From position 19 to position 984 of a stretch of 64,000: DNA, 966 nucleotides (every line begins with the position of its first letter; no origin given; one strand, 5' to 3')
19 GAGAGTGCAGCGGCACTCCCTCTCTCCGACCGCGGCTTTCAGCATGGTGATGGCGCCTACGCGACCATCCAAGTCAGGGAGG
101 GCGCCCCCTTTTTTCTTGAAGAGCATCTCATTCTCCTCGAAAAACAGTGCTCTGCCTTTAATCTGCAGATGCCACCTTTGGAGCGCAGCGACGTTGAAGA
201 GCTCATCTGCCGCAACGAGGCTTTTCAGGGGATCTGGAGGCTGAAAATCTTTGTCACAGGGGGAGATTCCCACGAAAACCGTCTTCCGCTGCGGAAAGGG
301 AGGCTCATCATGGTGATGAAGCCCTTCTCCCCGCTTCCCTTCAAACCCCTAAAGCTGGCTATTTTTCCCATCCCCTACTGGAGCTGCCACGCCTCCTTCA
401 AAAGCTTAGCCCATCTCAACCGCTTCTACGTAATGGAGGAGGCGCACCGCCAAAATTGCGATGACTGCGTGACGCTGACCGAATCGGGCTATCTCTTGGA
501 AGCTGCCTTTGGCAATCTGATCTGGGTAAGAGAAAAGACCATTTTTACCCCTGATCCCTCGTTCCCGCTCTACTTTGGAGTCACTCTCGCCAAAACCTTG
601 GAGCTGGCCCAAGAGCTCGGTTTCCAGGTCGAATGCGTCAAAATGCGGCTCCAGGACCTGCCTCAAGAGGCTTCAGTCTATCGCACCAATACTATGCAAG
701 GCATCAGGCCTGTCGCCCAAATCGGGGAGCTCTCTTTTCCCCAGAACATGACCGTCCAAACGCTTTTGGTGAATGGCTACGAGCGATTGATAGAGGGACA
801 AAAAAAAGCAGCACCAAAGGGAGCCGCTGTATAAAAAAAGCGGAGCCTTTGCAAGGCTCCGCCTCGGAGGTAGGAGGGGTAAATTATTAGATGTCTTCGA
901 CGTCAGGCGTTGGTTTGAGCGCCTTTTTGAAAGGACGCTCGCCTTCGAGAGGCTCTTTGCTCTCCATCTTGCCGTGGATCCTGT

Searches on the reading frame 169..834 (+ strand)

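Call 47: search_protein_families(library=pfam, proteins=[window:169-834:+], max_evalue=0.001)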
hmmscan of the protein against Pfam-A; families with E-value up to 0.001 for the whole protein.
window:169-834:+ (221 aa): 1 family
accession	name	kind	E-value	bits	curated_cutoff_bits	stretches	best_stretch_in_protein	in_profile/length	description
PF01063.24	Aminotran_4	-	5.9e-28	98.7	28.5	1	7-185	43-223/223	Amino-transferase class IV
